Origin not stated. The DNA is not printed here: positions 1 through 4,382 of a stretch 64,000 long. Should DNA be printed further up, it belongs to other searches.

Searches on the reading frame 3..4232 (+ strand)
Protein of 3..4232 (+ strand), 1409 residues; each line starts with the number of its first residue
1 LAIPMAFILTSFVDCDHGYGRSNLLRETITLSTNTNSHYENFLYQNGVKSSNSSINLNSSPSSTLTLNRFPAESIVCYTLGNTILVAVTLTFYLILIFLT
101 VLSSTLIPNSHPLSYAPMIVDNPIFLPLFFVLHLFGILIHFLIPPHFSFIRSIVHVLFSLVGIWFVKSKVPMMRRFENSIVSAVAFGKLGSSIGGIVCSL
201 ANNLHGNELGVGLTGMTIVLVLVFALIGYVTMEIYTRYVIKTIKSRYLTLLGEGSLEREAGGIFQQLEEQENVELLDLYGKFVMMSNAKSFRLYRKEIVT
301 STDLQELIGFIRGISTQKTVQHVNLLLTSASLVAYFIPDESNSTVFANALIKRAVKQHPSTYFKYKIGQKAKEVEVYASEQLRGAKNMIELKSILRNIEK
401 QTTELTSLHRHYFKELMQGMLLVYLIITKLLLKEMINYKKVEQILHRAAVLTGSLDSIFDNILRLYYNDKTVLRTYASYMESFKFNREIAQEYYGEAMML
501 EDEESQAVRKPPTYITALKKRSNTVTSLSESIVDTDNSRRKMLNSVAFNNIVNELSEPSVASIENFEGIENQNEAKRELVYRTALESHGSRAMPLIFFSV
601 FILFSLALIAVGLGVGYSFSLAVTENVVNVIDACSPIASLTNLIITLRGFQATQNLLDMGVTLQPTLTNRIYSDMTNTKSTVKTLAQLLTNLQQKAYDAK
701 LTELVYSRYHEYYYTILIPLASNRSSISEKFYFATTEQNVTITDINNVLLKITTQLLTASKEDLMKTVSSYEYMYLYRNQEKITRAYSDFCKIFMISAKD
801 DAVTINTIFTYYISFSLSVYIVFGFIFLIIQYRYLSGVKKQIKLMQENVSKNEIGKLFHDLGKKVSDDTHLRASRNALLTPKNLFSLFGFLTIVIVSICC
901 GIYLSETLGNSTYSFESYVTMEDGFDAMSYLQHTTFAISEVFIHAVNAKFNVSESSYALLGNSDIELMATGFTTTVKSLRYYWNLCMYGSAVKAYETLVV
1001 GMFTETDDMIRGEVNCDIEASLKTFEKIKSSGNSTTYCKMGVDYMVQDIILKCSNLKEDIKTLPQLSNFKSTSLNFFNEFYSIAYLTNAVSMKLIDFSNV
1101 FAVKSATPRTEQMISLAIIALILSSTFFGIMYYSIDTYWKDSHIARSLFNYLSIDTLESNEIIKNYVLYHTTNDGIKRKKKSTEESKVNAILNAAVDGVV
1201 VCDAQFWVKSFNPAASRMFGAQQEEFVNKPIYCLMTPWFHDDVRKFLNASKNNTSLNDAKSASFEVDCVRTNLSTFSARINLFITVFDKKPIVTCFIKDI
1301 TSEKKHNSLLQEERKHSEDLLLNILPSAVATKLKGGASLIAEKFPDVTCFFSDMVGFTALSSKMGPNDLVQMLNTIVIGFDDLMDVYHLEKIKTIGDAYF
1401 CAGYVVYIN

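Call 11: search_protein_families(library=pfam, proteins=[window:3-4232:+], max_evalue=0.0001)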
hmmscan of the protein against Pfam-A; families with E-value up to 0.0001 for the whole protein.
window:3-4232:+ (1409 aa): 4 families
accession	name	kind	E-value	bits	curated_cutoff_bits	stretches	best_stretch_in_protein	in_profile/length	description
PF00211.25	Guanylate_cyc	-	2.5e-16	60.2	21.9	1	1341-1403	3-65/183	Adenylate and Guanylate cyclase catalytic domain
PF13426.13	PAS_9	-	1.6e-12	48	27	1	1197-1301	2-102/103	PAS domain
PF25474.1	TPR_TmcB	-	3.8e-07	30.5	27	1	429-506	47-124/125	TmcB, TPR repeats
PF00989.32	PAS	-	9e-07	29.3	22.6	1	1188-1254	3-73/113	PAS fold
